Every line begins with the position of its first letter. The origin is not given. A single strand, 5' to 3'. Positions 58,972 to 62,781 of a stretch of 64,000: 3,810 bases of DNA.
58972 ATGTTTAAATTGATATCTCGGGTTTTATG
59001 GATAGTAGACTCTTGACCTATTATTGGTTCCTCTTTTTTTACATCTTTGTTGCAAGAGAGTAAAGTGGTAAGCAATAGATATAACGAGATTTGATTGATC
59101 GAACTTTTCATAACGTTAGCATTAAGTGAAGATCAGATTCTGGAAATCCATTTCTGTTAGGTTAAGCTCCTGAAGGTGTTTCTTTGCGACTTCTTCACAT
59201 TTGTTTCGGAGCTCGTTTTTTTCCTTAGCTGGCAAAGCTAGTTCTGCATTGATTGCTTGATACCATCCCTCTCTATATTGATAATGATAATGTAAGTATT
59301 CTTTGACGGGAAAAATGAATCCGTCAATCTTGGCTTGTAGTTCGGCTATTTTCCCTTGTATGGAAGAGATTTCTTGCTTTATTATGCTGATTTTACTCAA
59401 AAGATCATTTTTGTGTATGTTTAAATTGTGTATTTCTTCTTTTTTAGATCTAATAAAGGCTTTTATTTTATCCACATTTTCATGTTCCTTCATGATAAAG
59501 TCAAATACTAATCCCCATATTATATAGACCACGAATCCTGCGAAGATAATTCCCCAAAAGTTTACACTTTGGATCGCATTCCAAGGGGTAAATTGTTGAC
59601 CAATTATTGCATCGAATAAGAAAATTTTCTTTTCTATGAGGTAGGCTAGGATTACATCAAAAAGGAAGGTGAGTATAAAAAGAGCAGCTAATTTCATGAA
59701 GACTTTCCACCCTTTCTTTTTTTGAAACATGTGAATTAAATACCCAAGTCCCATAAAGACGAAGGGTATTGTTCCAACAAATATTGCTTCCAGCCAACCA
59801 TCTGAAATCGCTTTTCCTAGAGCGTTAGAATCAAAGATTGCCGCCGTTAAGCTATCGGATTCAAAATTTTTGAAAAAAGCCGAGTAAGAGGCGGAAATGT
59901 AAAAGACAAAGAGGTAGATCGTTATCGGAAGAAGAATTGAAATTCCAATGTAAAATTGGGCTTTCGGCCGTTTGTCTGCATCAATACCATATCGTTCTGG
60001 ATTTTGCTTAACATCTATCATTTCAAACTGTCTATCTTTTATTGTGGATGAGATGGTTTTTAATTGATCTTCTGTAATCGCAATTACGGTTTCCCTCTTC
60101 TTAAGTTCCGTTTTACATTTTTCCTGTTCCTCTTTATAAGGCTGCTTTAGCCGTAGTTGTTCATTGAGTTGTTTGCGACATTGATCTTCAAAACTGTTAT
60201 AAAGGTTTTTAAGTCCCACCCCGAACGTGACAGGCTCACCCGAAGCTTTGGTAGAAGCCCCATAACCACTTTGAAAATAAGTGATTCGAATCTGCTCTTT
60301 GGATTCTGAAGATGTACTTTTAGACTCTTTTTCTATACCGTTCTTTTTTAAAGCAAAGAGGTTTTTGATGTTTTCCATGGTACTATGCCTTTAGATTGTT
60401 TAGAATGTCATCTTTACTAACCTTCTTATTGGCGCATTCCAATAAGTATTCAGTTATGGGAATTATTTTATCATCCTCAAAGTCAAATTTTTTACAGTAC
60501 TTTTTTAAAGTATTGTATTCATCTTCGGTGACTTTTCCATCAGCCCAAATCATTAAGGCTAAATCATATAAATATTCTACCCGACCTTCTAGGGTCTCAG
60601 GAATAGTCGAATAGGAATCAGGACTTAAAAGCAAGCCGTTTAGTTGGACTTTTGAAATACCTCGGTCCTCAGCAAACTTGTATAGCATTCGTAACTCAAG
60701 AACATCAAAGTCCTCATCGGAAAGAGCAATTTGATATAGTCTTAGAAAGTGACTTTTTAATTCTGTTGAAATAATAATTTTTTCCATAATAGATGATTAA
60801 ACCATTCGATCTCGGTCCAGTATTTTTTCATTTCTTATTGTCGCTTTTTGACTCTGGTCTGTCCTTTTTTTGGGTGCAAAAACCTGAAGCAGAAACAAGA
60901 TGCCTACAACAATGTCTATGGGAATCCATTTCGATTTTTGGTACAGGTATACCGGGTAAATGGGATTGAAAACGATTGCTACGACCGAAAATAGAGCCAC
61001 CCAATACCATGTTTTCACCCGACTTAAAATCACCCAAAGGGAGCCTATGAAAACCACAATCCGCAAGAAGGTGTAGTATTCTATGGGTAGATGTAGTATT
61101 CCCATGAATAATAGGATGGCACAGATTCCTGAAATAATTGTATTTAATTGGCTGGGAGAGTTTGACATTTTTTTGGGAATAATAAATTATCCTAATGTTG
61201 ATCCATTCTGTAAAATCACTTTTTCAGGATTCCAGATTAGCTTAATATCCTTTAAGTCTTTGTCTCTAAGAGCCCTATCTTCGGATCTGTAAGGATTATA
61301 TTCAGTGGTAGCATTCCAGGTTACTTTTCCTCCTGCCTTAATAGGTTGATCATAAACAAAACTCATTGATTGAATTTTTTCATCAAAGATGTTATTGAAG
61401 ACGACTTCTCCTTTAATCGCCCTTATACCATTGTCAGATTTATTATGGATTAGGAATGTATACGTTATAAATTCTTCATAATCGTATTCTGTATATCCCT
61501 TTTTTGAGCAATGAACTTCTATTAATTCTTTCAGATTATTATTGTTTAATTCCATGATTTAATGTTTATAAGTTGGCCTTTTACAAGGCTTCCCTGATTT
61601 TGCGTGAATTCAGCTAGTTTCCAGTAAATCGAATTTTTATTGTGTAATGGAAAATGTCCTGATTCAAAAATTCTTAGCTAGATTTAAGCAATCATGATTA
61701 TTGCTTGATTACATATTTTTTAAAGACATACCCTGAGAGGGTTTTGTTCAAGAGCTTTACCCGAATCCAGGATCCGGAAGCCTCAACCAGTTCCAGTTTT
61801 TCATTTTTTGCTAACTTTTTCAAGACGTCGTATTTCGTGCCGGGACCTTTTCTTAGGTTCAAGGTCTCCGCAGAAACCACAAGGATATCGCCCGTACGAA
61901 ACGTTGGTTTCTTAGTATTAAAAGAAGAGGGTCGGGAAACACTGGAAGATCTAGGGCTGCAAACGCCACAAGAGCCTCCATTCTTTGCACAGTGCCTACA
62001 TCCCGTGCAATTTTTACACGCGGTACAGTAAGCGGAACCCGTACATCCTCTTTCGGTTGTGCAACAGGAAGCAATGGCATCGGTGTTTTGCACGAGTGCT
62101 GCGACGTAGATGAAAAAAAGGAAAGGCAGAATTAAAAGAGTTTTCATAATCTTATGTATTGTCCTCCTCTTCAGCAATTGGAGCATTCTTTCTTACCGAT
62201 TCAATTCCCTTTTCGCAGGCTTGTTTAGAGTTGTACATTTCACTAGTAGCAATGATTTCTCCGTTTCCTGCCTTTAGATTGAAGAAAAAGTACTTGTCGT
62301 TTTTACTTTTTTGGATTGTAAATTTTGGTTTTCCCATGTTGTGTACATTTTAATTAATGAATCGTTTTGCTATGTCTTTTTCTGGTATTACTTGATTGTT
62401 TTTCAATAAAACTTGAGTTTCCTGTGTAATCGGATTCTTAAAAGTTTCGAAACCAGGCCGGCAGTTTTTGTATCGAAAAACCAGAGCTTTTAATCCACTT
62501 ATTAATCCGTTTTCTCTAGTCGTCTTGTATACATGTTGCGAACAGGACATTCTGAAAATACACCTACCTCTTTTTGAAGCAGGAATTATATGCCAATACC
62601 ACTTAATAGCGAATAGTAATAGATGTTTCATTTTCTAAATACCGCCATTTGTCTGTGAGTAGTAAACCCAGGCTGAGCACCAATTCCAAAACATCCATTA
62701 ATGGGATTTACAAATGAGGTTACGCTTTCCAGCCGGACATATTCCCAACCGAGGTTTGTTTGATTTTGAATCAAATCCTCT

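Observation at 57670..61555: AT-rich six-gene operon of uncharacterised proteins (soluble protein, 3-TM protein, TerB-like, 4-TM coiled-coil protein, lipoprotein, DUF4236 membrane protein): likely horizontally acquired envelope-stress or defence-type module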

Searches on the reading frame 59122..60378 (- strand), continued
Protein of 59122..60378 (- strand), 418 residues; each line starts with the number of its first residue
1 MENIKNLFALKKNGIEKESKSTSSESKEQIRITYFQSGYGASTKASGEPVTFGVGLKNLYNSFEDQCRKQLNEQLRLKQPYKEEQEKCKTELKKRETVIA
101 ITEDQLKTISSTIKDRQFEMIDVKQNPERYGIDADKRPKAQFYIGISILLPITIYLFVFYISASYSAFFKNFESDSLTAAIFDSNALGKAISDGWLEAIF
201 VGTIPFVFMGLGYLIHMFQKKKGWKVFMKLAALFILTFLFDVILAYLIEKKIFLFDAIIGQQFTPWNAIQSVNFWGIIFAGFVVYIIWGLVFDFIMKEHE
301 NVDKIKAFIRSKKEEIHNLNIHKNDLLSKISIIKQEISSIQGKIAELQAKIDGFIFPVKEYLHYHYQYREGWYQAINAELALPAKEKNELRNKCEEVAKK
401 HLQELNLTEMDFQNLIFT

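Call 73: search_protein_families(library=pfam, proteins=[L089:6600-7004:+, L090:6577-6990:+, L090:6308-6559:+, L089:5068-5334:+, L089:5344-6348:+, L089:4264-5052:+, L089:8292-9152:+, L090:8713-9594:+, L083:1014-1787:+, L083:212-937:+], max_evalue=0.05)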
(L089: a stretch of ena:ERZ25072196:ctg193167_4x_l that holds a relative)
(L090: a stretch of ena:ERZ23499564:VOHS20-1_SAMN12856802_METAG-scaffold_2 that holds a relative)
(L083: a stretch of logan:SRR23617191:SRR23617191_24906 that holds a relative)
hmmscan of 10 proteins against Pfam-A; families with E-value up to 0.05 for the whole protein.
L089:6600-7004:+ (134 aa): 1 family
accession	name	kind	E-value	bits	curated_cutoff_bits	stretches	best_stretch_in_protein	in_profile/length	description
PF05099.18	TerB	-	0.0013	19.4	24.4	0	64-101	72-109/118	Tellurite resistance protein TerB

L090:6577-6990:+ (137 aa): 2 families
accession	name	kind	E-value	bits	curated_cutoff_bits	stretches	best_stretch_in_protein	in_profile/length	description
PF05099.18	TerB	-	3.9e-05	24.4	24.4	0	11-47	80-116/118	Tellurite resistance protein TerB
PF20766.2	DUF447_C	-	0.019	15.4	24.8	1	66-113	8-53/53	Protein of unknown function (DUF447)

L090:6308-6559:+ (83 aa): 0 families

L089:5068-5334:+ (88 aa): 0 families

L089:5344-6348:+ (334 aa): 0 families

L089:4264-5052:+ (262 aa): 2 families
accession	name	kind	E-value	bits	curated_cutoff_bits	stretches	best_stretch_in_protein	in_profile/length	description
PF08156.18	NOP5NT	-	0.011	16.5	27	0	80-104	35-59/66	NOP5NT (NUC127) domain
PF13589.12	HATPase_c_3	-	0.023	15.1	25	0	222-249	27-54/137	Histidine kinase-, DNA gyrase B-, and HSP90-like ATPase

L089:8292-9152:+ (286 aa): 0 families

L090:8713-9594:+ (293 aa): 0 families

L083:1014-1787:+ (257 aa): 0 families

L083:212-937:+ (241 aa): 2 families
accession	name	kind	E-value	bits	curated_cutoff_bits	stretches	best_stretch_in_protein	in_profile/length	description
PF17082.10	Spc29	-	0.024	14.9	31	1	84-164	39-119/245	Spindle Pole Component 29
PF18882.5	DUF5647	-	0.038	14.2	27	0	25-58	15-48/79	Family of unknown function (DUF5647)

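Call 83: search_protein_families(library=pfam, alignment_id=A4, max_evalue=0.001)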
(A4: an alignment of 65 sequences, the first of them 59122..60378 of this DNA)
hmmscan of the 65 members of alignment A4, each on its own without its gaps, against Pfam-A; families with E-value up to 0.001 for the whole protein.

A. member 1, window:59122-60378:- (418 aa): 0 families

B. families by the number of members that match (of 65 scanned): 31 families (the first 25 are shown)
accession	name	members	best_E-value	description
PF13166.12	AAA_13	3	7.1e-05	AAA domain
PF25450.1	Rab11-FIP3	2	7.5e-05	Rab11-FIP3-like domain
PF06103.16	DUF948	2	0.00018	Bacterial protein of unknown function (DUF948)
PF14362.11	DUF4407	2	0.00019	Domain of unknown function (DUF4407)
PF06818.20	Fez1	2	0.00035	Fez1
PF02403.27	Seryl_tRNA_N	1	1.3e-06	Seryl-tRNA synthetase N-terminal domain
PF04791.21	LMBR1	1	5.5e-06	LMBR1-like membrane protein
PF05278.17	PEARLI-4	1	1e-05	Arabidopsis phospholipase-like protein (PEARLI 4)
PF04513.17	Baculo_PEP_C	1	1.6e-05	Baculovirus polyhedron envelope protein, PEP, C terminus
PF00038.26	Filament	1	2.5e-05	Intermediate filament protein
PF04740.18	LXG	1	5.1e-05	LXG domain of WXG superfamily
PF25764.1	KIF21A_4th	1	8.1e-05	KIF21A-like domain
PF11932.13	DUF3450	1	9.2e-05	Protein of unknown function (DUF3450)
PF24555.1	CC4_CEP85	1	0.00025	Centrosomal protein of 85 kDa-like, CC4 coiled-coil domain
PF04102.17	SlyX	1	0.00033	SlyX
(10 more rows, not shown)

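Call 84: search_solved_structures(query=A4, max_evalue=1)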
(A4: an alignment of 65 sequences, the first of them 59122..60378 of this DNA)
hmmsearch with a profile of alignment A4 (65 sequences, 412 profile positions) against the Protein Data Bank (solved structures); distinct sequences matched with E-value up to 1: 111 (the best 60 are shown).
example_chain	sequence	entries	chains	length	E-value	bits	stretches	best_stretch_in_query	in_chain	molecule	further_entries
2yo3_A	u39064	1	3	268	2.4e-05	26.6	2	69-125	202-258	GENERAL CONTROL PROTEIN GCN4, PUTATIVE INNER MEMBRANE PROTEIN, GENERAL CONTROL PROTEIN GCN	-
8qox_B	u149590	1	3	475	0.00083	21.5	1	308-359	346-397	Conserved membrane protein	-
1m1j_C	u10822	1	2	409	0.005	19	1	40-131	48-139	Fibrinogen gamma chain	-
1ei3_C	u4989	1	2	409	0.005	18.9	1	40-131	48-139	FIBRINOGEN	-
4lin_A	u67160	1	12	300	0.011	17.8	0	305-366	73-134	Tail needle protein gp26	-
8glv_Ey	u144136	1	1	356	0.016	17.3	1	306-405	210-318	Dynein regulatory complex protein 10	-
6zff_A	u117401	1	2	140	0.018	17.1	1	70-130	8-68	DNA double-strand break repair Rad50 ATPase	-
2d3e_A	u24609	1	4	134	0.023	16.8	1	25-126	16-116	General control protein GCN4 and Tropomyosin 1 alpha chain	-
7o97_A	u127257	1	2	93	0.023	16.8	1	305-357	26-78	hypothetical protein UY81_C0065G0003 from Candidatus Giovannonibacteria bacterium converte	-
8zuk_A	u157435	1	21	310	0.027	16.5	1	307-388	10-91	TNF receptor-associated factor 3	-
6gaj_A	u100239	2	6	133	0.047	15.7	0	307-371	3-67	Outer capsid protein sigma-1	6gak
5aps_A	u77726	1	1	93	0.05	15.6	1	64-123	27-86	GENERAL CONTROL PROTEIN GCN4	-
3mq7_A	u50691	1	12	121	0.052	15.6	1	38-130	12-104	Bone marrow stromal antigen 2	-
2yny_A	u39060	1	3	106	0.066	15.3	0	90-125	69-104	GENERAL CONTROL PROTEIN GCN4, PUTATIVE INNER MEMBRANE PROTEIN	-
8ur7_A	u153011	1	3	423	0.069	15.2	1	307-372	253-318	Trimer head HA,Hemagglutinin HA1 chain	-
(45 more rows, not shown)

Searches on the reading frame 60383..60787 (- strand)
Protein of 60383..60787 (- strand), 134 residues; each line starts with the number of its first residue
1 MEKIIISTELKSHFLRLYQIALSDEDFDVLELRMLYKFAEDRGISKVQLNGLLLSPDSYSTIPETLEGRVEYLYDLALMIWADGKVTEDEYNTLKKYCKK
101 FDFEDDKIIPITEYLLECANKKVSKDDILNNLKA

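Call 3: search_protein_families(library=pfam, proteins=[window:60383-60787:-], max_evalue=1)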
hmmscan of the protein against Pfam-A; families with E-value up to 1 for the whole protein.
window:60383-60787:- (134 aa): 1 family
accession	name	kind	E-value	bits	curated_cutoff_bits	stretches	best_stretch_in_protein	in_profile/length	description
PF05099.18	TerB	-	2.7e-05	24.9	24.4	1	76-133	8-66/118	Tellurite resistance protein TerB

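Call 4: search_protein_families(library=padloc, proteins=[window:60383-60787:-], max_evalue=1)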
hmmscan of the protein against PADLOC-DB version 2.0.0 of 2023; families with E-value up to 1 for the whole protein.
window:60383-60787:- (134 aa): 1 family
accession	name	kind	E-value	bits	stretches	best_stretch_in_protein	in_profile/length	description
PDLC05027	PDC-S48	-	7.9e-05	19.9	1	33-108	233-309/411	-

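Call 5: search_protein_families(library=ncbifam, proteins=[window:60383-60787:-], max_evalue=1)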
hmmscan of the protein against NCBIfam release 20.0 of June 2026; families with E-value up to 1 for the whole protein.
window:60383-60787:- (134 aa): 2 families
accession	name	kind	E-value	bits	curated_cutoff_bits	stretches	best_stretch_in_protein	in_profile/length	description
NF006948.0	PRK09430.1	equivalog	0.0056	16.3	162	1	8-53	126-172/267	co-chaperone DjlA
NF002199.0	PRK01060.1-4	equivalog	0.069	12.2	315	1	81-122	39-80/282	deoxyribonuclease IV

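Call 6: search_protein_families(library=phrogs, proteins=[window:60383-60787:-], max_evalue=1)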
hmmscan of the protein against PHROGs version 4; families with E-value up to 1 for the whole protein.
window:60383-60787:- (134 aa): 3 families
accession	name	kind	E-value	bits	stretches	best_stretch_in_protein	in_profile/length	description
phrog_22569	-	unknown function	0.086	14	1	78-103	5-30/52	-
phrog_13659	-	unknown function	0.11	13.6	1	91-103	28-40/49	-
phrog_21914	-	unknown function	0.14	13.6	1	64-102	25-62/68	-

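Call 57: search_protein_families(library=pfam, alignment_id=A3, max_evalue=0.01)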
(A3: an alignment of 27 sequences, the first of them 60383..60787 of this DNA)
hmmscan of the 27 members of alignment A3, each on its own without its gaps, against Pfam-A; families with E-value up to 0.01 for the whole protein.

A. member 1, window:60383-60787:- (134 aa): 1 family
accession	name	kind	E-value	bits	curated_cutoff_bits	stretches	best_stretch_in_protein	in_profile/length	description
PF05099.18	TerB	-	2.7e-05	24.9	24.4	0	76-133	8-66/118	Tellurite resistance protein TerB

B. families by the number of members that match (of 27 scanned): 4 families
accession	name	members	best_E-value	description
PF05099.18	TerB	27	2.2e-09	Tellurite resistance protein TerB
PF12062.14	HSNSD-CE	3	0.0019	Heparan sulfate-N-deacetylase, deacetylase domain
PF20769.2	YPEB_N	2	0.00079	YpeB N-terminal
PF04391.17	DUF533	1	5.1e-05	Protein of unknown function (DUF533)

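Call 58: search_solved_structures(query=A3, max_evalue=1, show_alignments=2)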
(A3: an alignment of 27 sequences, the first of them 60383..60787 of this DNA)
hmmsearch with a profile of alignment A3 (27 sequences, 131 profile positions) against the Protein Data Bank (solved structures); distinct sequences matched with E-value up to 1: 4.
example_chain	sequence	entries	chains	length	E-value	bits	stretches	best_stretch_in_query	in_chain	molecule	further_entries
2ou3_A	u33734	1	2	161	0.0017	21.6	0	78-111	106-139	Tellurite resistance protein of COG3793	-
2h5n_A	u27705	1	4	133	0.0063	19.8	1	75-109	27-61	Hypothetical protein PG_1108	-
5cwb_A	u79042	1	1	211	0.067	16.4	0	88-129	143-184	Designed helical repeat protein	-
9e78_3b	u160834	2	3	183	0.57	13.4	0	5-67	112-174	ArcMAP2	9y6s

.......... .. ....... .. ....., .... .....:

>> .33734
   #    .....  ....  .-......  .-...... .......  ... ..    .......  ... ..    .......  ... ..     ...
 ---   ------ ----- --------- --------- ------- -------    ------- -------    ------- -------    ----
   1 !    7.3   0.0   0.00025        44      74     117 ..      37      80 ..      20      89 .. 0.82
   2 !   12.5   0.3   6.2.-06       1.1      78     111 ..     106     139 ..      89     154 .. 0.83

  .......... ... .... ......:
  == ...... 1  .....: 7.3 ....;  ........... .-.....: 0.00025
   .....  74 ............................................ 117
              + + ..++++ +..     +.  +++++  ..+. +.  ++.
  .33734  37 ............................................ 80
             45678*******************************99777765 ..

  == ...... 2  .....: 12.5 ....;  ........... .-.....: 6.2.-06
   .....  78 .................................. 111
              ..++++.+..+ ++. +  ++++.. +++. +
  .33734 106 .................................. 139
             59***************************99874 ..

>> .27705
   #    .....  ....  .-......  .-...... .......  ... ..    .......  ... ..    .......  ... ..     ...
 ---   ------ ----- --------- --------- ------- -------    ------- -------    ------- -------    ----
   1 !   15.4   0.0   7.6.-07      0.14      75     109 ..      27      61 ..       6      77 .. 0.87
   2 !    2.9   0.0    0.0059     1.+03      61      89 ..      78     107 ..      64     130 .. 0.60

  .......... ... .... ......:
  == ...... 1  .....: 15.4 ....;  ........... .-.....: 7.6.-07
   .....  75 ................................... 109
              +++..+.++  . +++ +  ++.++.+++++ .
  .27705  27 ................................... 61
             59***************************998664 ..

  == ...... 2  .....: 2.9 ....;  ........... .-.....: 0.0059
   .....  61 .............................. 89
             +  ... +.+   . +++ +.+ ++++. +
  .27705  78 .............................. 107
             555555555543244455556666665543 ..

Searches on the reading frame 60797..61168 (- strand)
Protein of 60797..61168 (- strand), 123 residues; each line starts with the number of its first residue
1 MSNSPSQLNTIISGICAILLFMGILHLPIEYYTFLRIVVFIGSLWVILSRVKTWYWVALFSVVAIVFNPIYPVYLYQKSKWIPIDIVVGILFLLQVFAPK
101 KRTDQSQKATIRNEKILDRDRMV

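Call 3: search_protein_families(library=pfam, proteins=[window:60797-61168:-], max_evalue=1)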
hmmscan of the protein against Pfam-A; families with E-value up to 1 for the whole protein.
window:60797-61168:- (123 aa): 1 family
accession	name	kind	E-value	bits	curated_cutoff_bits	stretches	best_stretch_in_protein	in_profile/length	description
PF20619.3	DUF6804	-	2.3e-20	73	27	1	9-97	2-91/91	Family of unknown function (DUF6804)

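Call 4: search_protein_families(library=padloc, proteins=[window:60797-61168:-], max_evalue=1)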
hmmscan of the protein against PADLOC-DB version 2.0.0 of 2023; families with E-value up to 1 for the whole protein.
window:60797-61168:- (123 aa): 0 families

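Call 5: search_protein_families(library=ncbifam, proteins=[window:60797-61168:-], max_evalue=1)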
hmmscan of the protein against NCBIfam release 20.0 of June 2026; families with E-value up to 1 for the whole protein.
window:60797-61168:- (123 aa): 0 families

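Call 6: search_protein_families(library=phrogs, proteins=[window:60797-61168:-], max_evalue=1)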
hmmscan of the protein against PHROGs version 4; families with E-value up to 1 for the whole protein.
window:60797-61168:- (123 aa): 1 family
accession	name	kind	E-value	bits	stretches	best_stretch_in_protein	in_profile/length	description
phrog_27853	-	unknown function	0.0026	18.5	1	78-120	7-49/184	-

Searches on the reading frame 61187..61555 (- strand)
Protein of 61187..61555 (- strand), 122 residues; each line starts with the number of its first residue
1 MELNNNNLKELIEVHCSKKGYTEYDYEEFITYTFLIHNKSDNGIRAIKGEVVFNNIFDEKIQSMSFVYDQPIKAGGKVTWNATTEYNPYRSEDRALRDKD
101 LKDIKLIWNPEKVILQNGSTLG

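Call 3: search_protein_families(library=pfam, proteins=[window:61187-61555:-], max_evalue=1)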
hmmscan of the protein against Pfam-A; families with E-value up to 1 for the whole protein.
window:61187-61555:- (122 aa): 0 families

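Call 4: search_protein_families(library=padloc, proteins=[window:61187-61555:-], max_evalue=1)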
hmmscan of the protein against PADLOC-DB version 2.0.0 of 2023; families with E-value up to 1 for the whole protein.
window:61187-61555:- (122 aa): 0 families

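Call 5: search_protein_families(library=ncbifam, proteins=[window:61187-61555:-], max_evalue=1)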
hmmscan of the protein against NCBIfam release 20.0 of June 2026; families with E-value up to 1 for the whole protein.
window:61187-61555:- (122 aa): 0 families

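Call 6: search_protein_families(library=phrogs, proteins=[window:61187-61555:-], max_evalue=1)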
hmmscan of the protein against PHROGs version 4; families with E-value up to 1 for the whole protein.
window:61187-61555:- (122 aa): 4 families
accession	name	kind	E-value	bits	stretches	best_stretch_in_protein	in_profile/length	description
phrog_16659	-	unknown function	0.0086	17.7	1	35-96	47-105/132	-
phrog_3727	-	unknown function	0.017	15.9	1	18-110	97-187/209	-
phrog_5097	-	unknown function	0.17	12.5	1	25-93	94-160/184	-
phrog_19215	-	unknown function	0.22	12.8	1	5-61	61-119/148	-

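Call 61: find_homologous_proteins(query=window:61187-61555:-)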
Query window:61187-61555:- (122 aa): 2 proteins with E <= 0.001 among 4 candidates.
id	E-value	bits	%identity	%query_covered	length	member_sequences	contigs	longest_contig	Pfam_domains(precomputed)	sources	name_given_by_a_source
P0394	1.0e-76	273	100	100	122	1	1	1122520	-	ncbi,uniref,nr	ncbi:hypothetical protein POV27_01580 [Aureisphaera galaxeae]|uniref:hypothetical protein n=1 Tax=Au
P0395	5.3e-45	170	65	99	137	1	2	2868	-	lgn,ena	-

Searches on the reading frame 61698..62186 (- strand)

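Call 3: search_protein_families(library=pfam, proteins=[window:61698-62186:-], max_evalue=1)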
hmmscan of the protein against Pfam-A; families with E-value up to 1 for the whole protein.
window:61698-62186:- (162 aa): 2 families
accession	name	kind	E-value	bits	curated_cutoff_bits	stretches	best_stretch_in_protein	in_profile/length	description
PF08239.17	SH3_3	-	2e-12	47.5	27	1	108-159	2-53/54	Bacterial SH3 domain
PF06347.19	SH3_4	-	0.00034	20.7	24.1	1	107-144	3-40/56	Bacterial SH3 domain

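Call 4: search_protein_families(library=padloc, proteins=[window:61698-62186:-], max_evalue=1)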
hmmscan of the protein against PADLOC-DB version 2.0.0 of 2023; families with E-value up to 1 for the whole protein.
window:61698-62186:- (162 aa): 1 family
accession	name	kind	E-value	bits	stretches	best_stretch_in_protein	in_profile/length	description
PDLC02872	DpdF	-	0.039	10.4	1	48-137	675-762/859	DpdF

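Call 5: search_protein_families(library=ncbifam, proteins=[window:61698-62186:-], max_evalue=1)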
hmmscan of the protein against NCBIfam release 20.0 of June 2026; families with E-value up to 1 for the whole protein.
window:61698-62186:- (162 aa): 7 families
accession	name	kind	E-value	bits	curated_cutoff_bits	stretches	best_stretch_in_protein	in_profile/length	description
NF040678.1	EntFM_CwpFM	equivalog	0.0001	21.4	720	1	102-159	62-117/430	enterotoxin EntFM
TIGR04211.1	SH3_and_anchor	equivalog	0.0002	21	65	1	110-161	9-60/198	TIGR04211 family SH3 domain-containing protein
NF040670.1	wall_bind_EntA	exception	0.0034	16.9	560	1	102-148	26-72/291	cell wall-binding protein EntA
NF040676.1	wall_bind_EntB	exception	0.0076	14.8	780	1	103-149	27-73/490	cell wall-binding protein EntB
NF040677.1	wall_bind_EntC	exception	0.039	12.8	770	1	103-148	27-133/422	cell wall-binding protein EntC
NF040675.1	wall_bind_EntD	exception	0.12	11.5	590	1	103-147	27-71/310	cell wall-binding protein EntD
TIGR02374.1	nitri_red_nirB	equivalog_domain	0.29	9.5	578.35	1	32-80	413-461/794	nitrite reductase large subunit NirB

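Call 6: search_protein_families(library=phrogs, proteins=[window:61698-62186:-], max_evalue=1)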
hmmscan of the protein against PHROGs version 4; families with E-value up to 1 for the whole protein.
window:61698-62186:- (162 aa): 4 families
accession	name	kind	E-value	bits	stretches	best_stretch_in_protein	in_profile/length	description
phrog_1794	-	lysis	1.3e-09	39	1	90-159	260-327/336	amidase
phrog_2338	-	lysis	0.00026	21.5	1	82-143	184-246/346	endolysin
phrog_16339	-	unknown function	0.00031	21.5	1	81-141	48-108/206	-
phrog_23259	-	unknown function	0.32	11.5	1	103-159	193-252/256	-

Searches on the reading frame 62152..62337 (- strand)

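Call 3: search_protein_families(library=pfam, proteins=[window:62152-62337:-], max_evalue=1)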
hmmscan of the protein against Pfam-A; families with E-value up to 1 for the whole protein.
window:62152-62337:- (61 aa): 3 families
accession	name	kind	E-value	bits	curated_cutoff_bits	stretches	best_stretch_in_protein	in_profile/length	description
PF07411.17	DUF1508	-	7.3e-23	80.6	22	1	14-58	3-47/48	Domain of unknown function (DUF1508)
PF11008.14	DUF2846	-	0.01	16.3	34.3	1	8-40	33-65/92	Protein of unknown function (DUF2846)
PF16501.10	SCAPER_N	-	0.13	12.6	25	1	15-45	16-46/98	S phase cyclin A-associated protein in the endoplasmic reticulum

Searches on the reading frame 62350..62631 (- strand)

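Call 3: search_protein_families(library=pfam, proteins=[window:62350-62631:-], max_evalue=1)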
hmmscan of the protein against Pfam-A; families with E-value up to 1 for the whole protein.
window:62350-62631:- (93 aa): 1 family
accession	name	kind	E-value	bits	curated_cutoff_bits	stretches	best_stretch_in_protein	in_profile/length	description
PF01809.23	YidD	-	4.5e-08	33.2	27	1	2-62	1-61/67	Putative membrane protein insertion efficiency factor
